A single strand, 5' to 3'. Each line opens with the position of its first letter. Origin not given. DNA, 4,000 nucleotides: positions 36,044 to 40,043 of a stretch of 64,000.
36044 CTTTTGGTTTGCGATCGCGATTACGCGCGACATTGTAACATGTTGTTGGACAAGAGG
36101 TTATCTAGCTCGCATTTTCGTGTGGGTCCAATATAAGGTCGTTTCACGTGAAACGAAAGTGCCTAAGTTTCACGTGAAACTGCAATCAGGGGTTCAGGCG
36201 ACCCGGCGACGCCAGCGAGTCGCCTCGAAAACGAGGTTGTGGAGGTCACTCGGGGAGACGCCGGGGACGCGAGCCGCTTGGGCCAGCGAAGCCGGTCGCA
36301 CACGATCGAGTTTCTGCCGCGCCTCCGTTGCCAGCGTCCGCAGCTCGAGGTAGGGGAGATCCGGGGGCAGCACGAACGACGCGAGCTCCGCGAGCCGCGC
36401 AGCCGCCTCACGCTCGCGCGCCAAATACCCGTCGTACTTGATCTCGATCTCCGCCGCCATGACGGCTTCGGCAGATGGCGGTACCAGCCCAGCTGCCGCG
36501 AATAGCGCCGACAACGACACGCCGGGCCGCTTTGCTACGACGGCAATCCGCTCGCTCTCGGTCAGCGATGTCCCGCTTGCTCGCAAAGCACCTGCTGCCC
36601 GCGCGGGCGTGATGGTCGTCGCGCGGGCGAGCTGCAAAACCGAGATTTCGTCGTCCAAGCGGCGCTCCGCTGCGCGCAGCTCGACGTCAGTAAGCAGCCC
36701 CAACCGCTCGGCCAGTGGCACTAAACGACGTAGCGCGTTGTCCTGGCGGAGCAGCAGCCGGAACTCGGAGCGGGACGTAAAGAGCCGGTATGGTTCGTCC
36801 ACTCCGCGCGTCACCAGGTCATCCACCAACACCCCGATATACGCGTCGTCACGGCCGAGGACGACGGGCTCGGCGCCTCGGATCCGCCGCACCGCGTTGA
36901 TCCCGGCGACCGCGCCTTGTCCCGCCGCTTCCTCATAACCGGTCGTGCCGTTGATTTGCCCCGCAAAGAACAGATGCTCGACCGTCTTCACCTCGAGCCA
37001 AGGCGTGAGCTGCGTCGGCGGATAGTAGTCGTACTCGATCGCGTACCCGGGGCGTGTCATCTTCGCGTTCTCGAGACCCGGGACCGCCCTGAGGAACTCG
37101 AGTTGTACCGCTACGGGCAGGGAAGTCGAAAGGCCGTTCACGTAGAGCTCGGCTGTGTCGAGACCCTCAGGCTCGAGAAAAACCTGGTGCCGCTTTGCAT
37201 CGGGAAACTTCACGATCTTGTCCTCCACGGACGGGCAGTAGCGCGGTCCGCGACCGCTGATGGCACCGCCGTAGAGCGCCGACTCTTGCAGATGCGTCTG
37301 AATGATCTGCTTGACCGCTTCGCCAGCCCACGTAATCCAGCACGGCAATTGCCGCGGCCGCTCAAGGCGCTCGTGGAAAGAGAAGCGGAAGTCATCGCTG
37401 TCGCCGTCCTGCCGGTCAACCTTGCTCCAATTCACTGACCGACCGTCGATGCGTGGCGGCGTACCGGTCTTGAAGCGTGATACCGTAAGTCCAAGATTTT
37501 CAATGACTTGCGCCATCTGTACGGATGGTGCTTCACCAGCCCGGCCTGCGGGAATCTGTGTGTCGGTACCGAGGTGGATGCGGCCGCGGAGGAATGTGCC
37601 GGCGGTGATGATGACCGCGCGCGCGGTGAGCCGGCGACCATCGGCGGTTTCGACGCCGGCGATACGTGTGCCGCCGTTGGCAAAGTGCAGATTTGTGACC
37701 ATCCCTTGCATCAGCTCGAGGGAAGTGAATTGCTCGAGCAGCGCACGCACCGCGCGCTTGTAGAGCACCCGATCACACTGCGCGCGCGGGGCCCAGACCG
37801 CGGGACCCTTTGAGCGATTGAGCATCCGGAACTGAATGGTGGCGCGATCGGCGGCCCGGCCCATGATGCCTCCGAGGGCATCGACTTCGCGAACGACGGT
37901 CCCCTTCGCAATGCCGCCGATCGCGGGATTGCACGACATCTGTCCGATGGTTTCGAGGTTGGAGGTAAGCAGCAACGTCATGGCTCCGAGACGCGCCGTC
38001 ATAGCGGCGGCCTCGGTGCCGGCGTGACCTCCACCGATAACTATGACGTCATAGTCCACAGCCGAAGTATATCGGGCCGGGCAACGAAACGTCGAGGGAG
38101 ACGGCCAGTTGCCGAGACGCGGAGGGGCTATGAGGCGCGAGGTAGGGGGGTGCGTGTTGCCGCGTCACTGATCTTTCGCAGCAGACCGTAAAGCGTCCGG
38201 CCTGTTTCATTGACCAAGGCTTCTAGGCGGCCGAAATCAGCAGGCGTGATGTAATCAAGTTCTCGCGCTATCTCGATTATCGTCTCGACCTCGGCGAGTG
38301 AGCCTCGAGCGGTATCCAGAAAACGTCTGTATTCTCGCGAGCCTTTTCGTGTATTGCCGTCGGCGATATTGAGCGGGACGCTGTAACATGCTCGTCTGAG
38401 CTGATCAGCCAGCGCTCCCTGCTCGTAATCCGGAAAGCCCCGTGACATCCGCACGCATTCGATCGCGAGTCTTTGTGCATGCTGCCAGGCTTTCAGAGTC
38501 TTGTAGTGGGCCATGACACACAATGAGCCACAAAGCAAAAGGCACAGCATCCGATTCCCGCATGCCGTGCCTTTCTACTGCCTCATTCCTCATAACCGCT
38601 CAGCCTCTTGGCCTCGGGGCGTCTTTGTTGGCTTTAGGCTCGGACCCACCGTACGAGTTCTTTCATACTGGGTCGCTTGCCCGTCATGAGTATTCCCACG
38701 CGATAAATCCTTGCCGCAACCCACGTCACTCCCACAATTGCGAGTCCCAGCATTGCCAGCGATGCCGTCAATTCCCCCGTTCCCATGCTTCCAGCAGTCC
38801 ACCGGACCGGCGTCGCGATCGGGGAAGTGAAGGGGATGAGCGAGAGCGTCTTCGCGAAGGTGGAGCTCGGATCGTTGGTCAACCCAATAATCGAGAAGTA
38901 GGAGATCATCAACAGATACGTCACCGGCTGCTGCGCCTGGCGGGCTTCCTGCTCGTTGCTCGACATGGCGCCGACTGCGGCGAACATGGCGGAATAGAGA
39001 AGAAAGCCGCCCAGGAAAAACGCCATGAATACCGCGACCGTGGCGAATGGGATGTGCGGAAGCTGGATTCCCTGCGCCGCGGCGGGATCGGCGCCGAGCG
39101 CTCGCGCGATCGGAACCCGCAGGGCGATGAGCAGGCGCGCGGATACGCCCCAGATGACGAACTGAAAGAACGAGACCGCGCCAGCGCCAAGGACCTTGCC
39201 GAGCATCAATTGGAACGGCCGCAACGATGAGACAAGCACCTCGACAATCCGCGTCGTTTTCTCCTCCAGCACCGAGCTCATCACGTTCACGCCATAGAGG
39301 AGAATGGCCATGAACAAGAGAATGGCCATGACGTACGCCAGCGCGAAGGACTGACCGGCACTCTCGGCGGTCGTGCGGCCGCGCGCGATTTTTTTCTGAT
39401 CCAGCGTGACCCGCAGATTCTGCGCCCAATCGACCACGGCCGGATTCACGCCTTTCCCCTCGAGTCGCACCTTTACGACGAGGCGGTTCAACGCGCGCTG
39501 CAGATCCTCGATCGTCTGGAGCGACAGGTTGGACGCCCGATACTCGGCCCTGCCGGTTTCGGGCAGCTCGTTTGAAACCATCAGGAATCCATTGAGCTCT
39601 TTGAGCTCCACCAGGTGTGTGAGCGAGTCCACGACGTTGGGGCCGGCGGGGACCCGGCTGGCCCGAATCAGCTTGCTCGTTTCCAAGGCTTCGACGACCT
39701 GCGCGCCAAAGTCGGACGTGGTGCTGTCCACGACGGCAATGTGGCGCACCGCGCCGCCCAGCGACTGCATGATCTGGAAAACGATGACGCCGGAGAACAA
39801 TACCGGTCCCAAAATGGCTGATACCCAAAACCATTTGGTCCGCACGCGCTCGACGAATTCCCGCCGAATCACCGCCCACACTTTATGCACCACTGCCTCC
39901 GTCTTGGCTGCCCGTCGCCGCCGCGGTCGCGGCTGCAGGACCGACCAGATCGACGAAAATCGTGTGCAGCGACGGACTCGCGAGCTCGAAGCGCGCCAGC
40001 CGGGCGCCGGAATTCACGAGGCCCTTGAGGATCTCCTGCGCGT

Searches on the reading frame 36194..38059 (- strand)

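Call 9: search_protein_families(library=pfam, proteins=[window:36194-38059:-])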
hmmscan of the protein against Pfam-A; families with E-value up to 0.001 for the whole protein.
window:36194-38059:- (621 aa): 6 families
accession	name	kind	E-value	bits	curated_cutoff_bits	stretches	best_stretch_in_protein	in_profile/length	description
PF01134.28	GIDA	-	1.6e-156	521.7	22.1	1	4-396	1-390/391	Glucose inhibited division protein A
PF13932.14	SAM_GIDA_C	-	1.7e-17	63.4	27.1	1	555-609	2-56/57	tRNA modifying enzyme MnmG/GidA C-terminal helical bundle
PF21680.2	GIDA_C_1st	-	3.2e-09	37.9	24.7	1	465-550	11-96/96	tRNA modifying enzyme MnmG/GidA C-terminal helical domain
PF12831.13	FAD_oxidored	-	5.7e-08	32.9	27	1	4-177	1-165/416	FAD dependent oxidoreductase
PF01262.27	AlaDh_PNT_C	-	6.4e-05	22.9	23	1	4-41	30-67/214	Alanine dehydrogenase/PNT, C-terminal domain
PF07992.20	Pyr_redox_2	-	6.5e-05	22.9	26.1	1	3-154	1-108/291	Pyridine nucleotide-disulphide oxidoreductase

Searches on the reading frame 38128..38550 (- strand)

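Call 9: search_protein_families(library=pfam, proteins=[window:38128-38550:-])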
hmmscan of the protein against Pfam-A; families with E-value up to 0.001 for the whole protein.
window:38128-38550:- (140 aa): 1 family
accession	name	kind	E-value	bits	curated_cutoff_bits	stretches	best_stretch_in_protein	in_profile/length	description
PF05635.17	23S_rRNA_IVP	-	7.1e-31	107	33.8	1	17-121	1-105/106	23S rRNA-intervening sequence protein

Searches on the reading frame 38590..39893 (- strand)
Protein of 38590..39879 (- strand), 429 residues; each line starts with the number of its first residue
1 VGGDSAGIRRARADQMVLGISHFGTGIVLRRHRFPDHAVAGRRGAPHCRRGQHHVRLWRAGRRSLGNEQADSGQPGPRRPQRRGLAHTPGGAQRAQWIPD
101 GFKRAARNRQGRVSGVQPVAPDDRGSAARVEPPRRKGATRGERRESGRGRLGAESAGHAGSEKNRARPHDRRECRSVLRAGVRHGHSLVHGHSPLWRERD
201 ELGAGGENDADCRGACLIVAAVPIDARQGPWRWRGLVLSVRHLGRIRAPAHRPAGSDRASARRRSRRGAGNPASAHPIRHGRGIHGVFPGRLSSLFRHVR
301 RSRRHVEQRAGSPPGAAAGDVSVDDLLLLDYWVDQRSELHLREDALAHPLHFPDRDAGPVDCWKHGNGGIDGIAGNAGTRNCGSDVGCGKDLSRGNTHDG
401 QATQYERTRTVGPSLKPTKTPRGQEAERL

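Call 9: search_protein_families(library=pfam, proteins=[window:38590-39879:-])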
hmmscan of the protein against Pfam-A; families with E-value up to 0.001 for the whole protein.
window:38590-39879:- (429 aa): 0 families

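Call 48: search_protein_families(library=pfam, proteins=[window:38634-39893:-])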
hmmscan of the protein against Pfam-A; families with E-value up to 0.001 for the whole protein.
window:38634-39893:- (419 aa): 3 families
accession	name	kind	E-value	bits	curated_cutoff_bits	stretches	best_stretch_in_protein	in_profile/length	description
PF12698.13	ABC2_membrane_3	-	1.2e-43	150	31.6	1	20-394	1-346/347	ABC-2 family transporter protein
PF12679.13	ABC2_membrane_2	-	8.5e-10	38.8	27.2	1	6-385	1-267/283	ABC-2 family transporter protein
PF01061.29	ABC2_membrane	-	0.00025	21.1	26.9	0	187-330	51-175/211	ABC-2 type transporter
